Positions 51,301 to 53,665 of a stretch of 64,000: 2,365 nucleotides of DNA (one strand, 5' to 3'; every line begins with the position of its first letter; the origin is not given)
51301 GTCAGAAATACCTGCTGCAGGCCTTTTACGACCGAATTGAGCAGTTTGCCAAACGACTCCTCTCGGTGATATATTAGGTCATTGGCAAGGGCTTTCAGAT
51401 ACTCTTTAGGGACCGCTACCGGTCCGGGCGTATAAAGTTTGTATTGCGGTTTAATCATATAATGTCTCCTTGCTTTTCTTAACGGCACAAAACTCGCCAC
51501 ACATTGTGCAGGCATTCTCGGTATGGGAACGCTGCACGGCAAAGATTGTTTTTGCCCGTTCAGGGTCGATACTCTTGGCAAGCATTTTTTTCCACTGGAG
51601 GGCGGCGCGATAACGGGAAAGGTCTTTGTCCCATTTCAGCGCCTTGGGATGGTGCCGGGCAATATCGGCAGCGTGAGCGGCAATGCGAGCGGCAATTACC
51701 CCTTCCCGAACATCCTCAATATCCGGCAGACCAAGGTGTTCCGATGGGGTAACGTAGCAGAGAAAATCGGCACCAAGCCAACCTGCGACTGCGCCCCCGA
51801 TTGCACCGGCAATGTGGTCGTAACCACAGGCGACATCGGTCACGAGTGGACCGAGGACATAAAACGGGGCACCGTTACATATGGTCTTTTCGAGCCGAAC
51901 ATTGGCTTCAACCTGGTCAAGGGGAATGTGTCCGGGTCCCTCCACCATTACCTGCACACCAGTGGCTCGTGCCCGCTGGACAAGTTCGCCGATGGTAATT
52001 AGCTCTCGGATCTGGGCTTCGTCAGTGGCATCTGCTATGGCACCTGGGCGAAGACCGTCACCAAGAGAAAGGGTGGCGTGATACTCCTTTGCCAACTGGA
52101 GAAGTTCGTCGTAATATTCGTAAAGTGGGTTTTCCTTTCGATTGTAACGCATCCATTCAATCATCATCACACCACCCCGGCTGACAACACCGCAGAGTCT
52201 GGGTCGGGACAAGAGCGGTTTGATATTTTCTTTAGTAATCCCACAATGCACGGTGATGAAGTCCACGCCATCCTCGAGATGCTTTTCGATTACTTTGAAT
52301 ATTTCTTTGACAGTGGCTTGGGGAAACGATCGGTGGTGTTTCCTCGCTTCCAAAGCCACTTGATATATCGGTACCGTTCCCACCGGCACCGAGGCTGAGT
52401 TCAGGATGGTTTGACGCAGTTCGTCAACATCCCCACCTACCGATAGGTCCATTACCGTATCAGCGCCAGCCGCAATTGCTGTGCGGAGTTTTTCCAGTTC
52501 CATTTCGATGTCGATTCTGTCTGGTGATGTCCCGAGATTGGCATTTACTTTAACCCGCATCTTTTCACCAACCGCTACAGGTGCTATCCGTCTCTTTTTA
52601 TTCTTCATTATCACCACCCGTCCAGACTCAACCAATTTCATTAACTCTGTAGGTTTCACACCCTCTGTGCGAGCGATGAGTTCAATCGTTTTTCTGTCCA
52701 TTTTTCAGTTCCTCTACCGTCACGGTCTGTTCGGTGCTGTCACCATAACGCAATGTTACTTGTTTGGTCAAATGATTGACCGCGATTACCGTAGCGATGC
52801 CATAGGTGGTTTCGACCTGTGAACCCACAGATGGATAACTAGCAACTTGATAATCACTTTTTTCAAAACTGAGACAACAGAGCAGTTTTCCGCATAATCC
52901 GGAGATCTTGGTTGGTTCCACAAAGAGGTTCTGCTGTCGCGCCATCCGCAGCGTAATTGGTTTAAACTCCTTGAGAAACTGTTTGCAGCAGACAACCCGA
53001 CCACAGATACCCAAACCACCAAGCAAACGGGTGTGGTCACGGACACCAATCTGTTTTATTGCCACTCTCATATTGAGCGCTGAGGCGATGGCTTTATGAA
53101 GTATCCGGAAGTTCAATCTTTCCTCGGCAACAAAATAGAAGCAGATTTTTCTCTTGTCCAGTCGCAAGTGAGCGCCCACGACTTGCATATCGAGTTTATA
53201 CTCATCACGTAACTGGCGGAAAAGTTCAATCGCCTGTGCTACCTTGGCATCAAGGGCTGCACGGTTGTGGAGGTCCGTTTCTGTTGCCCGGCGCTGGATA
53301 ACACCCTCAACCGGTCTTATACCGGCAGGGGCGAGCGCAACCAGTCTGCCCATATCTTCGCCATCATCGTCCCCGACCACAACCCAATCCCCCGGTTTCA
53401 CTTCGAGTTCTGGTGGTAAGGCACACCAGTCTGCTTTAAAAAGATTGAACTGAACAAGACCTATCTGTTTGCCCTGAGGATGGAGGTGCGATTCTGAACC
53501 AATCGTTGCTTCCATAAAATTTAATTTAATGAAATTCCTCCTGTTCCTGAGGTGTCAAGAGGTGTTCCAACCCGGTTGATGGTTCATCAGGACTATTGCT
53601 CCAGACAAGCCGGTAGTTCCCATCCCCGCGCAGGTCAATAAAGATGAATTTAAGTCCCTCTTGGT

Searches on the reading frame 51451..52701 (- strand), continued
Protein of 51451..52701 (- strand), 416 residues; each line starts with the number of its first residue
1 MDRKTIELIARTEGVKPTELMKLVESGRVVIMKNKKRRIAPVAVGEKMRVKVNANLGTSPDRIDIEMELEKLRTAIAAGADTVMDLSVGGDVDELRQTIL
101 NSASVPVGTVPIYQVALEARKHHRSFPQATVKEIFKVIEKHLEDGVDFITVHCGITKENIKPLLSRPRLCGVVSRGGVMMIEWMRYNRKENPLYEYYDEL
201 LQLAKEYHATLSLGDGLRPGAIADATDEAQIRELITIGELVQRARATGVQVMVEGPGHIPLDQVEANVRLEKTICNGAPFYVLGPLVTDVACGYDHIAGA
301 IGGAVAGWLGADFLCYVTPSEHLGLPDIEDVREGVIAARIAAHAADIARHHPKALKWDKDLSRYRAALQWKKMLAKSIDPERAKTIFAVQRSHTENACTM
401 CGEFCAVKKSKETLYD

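Call 58: search_protein_families(library=ncbifam, proteins=[L028:3020-4246:+, L029:10001-11236:+, L036:10001-11203:+, L038:10001-11233:+, L045:10001-11209:+, L049:2160-3377:+, L056:10001-11215:+, L079:10001-11224:+, L034:357-1583:+, L022:5245-6495:+], max_evalue=1e-10)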
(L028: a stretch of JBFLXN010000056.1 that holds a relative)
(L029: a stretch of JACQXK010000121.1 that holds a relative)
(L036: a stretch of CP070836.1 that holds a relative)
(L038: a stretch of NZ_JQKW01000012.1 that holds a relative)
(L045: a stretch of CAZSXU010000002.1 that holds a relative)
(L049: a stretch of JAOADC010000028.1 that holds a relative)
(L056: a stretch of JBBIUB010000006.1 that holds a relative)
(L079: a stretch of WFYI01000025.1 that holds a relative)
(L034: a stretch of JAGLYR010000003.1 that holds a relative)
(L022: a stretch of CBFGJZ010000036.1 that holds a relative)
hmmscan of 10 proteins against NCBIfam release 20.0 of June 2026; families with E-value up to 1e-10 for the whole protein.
L028:3020-4246:+ (409 aa): 4 families
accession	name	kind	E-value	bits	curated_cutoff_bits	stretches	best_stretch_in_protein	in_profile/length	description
NF009895.0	PRK13352.1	equivalog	9.9e-195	647.3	410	1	1-407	17-419/430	phosphomethylpyrimidine synthase ThiC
TIGR00190.1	thiC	equivalog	5.2e-187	621.8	460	1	1-407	16-420/423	phosphomethylpyrimidine synthase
TIGR04386.1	ThiC_like_1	exception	3.2e-179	596.2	700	1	1-407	15-422/426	B12 lower ligand biosynthesis ThiC-like protein BzaB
NF006763.1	PRK09284.1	equivalog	3e-143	478.3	650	1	6-407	160-562/564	phosphomethylpyrimidine synthase ThiC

L029:10001-11236:+ (412 aa): 4 families
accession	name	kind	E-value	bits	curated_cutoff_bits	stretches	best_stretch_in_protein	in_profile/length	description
NF009895.0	PRK13352.1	equivalog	1.8e-184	613.5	410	1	3-410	17-419/430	phosphomethylpyrimidine synthase ThiC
TIGR00190.1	thiC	equivalog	3.9e-180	599.1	460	1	3-411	16-421/423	phosphomethylpyrimidine synthase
TIGR04386.1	ThiC_like_1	exception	8.2e-158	525.6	700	1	3-410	15-422/426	B12 lower ligand biosynthesis ThiC-like protein BzaB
NF006763.1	PRK09284.1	equivalog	2.3e-148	495.2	650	1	7-410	159-562/564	phosphomethylpyrimidine synthase ThiC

L036:10001-11203:+ (401 aa): 4 families
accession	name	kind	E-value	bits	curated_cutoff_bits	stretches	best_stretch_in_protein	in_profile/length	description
NF009895.0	PRK13352.1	equivalog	2.4e-189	629.5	410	1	1-400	17-417/430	phosphomethylpyrimidine synthase ThiC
TIGR00190.1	thiC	equivalog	6.5e-185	614.9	460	1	1-401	16-419/423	phosphomethylpyrimidine synthase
NF006763.1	PRK09284.1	equivalog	7e-161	536.5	650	1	7-401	161-561/564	phosphomethylpyrimidine synthase ThiC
TIGR04386.1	ThiC_like_1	exception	3.4e-156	520.3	700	1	1-399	15-419/426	B12 lower ligand biosynthesis ThiC-like protein BzaB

L038:10001-11233:+ (411 aa): 4 families
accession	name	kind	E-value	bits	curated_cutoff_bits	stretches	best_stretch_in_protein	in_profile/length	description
NF009895.0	PRK13352.1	equivalog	1.8e-196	653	410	1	1-410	17-420/430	phosphomethylpyrimidine synthase ThiC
TIGR00190.1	thiC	equivalog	4e-186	618.8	460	1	1-410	16-421/423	phosphomethylpyrimidine synthase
TIGR04386.1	ThiC_like_1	exception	3.3e-177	589.5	700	1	1-409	15-422/426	B12 lower ligand biosynthesis ThiC-like protein BzaB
NF006763.1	PRK09284.1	equivalog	2.2e-149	498.5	650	1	7-408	161-561/564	phosphomethylpyrimidine synthase ThiC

L045:10001-11209:+ (403 aa): 4 families
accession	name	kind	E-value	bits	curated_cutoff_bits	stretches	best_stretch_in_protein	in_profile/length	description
NF009895.0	PRK13352.1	equivalog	2.4e-182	606.5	410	1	2-401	21-415/430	phosphomethylpyrimidine synthase ThiC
TIGR00190.1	thiC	equivalog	2.6e-171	570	460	1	2-401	20-416/423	phosphomethylpyrimidine synthase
TIGR04386.1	ThiC_like_1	exception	1.8e-167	557.4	700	1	2-401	19-418/426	B12 lower ligand biosynthesis ThiC-like protein BzaB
NF006763.1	PRK09284.1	equivalog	1.6e-135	452.8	650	1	9-402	166-559/564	phosphomethylpyrimidine synthase ThiC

L049:2160-3377:+ (406 aa): 4 families
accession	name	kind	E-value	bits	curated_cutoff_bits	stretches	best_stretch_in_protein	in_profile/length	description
NF009895.0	PRK13352.1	equivalog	3.4e-186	619.2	410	1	1-405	20-420/430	phosphomethylpyrimidine synthase ThiC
TIGR00190.1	thiC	equivalog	2.7e-177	589.8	460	1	1-404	19-420/423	phosphomethylpyrimidine synthase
TIGR04386.1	ThiC_like_1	exception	7.2e-172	571.9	700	1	1-405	18-423/426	B12 lower ligand biosynthesis ThiC-like protein BzaB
NF006763.1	PRK09284.1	equivalog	6.9e-145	483.7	650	1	5-403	162-561/564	phosphomethylpyrimidine synthase ThiC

L056:10001-11215:+ (405 aa): 4 families
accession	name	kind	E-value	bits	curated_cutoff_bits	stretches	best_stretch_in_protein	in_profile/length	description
NF009895.0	PRK13352.1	equivalog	4.4e-179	595.7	410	1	1-404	15-414/430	phosphomethylpyrimidine synthase ThiC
TIGR00190.1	thiC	equivalog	8.3e-169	561.8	460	1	2-404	15-415/423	phosphomethylpyrimidine synthase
NF006763.1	PRK09284.1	equivalog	1e-150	502.9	650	1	10-404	162-557/564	phosphomethylpyrimidine synthase ThiC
TIGR04386.1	ThiC_like_1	exception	2.1e-147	491.3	700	1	2-403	14-416/426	B12 lower ligand biosynthesis ThiC-like protein BzaB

L079:10001-11224:+ (408 aa): 4 families
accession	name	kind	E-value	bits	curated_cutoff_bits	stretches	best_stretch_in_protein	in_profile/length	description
NF006763.1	PRK09284.1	equivalog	4e-208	692.5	650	1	8-407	162-561/564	phosphomethylpyrimidine synthase ThiC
NF009895.0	PRK13352.1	equivalog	2.7e-199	662.3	410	1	1-407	17-418/430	phosphomethylpyrimidine synthase ThiC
TIGR00190.1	thiC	equivalog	1.2e-197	656.8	460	1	1-407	16-419/423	phosphomethylpyrimidine synthase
TIGR04386.1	ThiC_like_1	exception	2e-144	481.5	700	1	1-406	15-420/426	B12 lower ligand biosynthesis ThiC-like protein BzaB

L034:357-1583:+ (409 aa): 4 families
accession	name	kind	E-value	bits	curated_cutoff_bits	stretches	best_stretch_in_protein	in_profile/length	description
NF009895.0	PRK13352.1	equivalog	2.3e-184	613.1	410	1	1-407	20-421/430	phosphomethylpyrimidine synthase ThiC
TIGR00190.1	thiC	equivalog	3.1e-173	576.4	460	1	1-406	19-421/423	phosphomethylpyrimidine synthase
TIGR04386.1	ThiC_like_1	exception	2.9e-168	560.1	700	1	1-408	18-425/426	B12 lower ligand biosynthesis ThiC-like protein BzaB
NF006763.1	PRK09284.1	equivalog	4.7e-142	474.4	650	1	8-406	165-563/564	phosphomethylpyrimidine synthase ThiC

L022:5245-6495:+ (417 aa): 4 families
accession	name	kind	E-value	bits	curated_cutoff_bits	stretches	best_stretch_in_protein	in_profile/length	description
NF009895.0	PRK13352.1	equivalog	2.9e-185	616.1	410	1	6-414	18-420/430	phosphomethylpyrimidine synthase ThiC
TIGR00190.1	thiC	equivalog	3.1e-175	583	460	1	6-414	17-421/423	phosphomethylpyrimidine synthase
TIGR04386.1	ThiC_like_1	exception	5.6e-163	542.6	700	1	6-415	16-424/426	B12 lower ligand biosynthesis ThiC-like protein BzaB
NF006763.1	PRK09284.1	equivalog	2.4e-144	481.9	650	1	17-413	167-562/564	phosphomethylpyrimidine synthase ThiC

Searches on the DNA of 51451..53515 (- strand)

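Call 18: search_rna_families(sources=[L007, L008, L009, L010, L011, L012], threshold=gathering)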
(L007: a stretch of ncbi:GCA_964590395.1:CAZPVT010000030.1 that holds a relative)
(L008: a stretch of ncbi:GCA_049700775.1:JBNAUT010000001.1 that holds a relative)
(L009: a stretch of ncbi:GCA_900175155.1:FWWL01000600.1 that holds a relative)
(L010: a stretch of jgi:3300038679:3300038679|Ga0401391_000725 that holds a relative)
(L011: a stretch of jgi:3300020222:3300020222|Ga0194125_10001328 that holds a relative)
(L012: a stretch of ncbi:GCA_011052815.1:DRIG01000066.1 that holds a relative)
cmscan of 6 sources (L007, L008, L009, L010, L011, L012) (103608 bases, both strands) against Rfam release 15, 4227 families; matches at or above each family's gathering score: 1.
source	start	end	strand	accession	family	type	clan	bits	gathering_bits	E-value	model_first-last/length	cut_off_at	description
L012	12252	12337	-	RF00005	tRNA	Gene; tRNA;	CL00001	56.4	29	2.7e-09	1-71/71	no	tRNA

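Call 30: search_rna_families(sources=[L090, L049, L038, L048, L079, L056, L029, L084, L028], threshold=gathering)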
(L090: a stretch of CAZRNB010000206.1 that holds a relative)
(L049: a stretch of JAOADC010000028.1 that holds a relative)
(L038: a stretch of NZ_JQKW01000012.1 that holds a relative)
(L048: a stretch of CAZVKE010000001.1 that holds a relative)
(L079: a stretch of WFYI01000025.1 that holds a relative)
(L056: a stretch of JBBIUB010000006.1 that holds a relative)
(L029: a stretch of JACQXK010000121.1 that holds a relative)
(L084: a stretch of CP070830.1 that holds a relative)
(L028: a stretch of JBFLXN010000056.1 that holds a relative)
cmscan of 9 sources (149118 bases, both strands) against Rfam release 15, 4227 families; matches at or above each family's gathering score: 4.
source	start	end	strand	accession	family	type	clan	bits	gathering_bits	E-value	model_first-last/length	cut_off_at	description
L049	496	607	+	RF00059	TPP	Cis-reg; riboswitch;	-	77.8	54.3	2.9e-13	1-105/105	no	TPP riboswitch aptamer (THI element)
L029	11236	11306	+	RF00005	tRNA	Gene; tRNA;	CL00001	69.5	29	1e-12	1-71/71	no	tRNA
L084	9757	9872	+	RF00059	TPP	Cis-reg; riboswitch;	-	65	54.3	4e-10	1-105/105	no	TPP riboswitch aptamer (THI element)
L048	8420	8516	+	RF00059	TPP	Cis-reg; riboswitch;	-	62.2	54.3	1.9e-09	1-105/105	no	TPP riboswitch aptamer (THI element)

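Call 31: search_rna_families(sources=[L014, L017, L019, L023, L046, L021, L025, L022, L013], threshold=gathering)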
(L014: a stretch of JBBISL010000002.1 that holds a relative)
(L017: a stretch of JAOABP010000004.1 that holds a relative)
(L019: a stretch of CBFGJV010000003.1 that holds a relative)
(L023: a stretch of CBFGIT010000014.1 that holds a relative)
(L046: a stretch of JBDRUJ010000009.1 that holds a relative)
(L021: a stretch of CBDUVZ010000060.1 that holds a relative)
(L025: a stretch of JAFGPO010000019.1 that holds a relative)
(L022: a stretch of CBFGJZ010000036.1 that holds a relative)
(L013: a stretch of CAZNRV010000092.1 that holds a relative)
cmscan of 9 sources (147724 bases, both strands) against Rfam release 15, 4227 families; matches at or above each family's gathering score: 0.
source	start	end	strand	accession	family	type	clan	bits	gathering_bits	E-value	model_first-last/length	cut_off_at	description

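Call 71: search_rna_families(sources=[L213, L214, L215, L026, L027, L086, L024], threshold=gathering)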
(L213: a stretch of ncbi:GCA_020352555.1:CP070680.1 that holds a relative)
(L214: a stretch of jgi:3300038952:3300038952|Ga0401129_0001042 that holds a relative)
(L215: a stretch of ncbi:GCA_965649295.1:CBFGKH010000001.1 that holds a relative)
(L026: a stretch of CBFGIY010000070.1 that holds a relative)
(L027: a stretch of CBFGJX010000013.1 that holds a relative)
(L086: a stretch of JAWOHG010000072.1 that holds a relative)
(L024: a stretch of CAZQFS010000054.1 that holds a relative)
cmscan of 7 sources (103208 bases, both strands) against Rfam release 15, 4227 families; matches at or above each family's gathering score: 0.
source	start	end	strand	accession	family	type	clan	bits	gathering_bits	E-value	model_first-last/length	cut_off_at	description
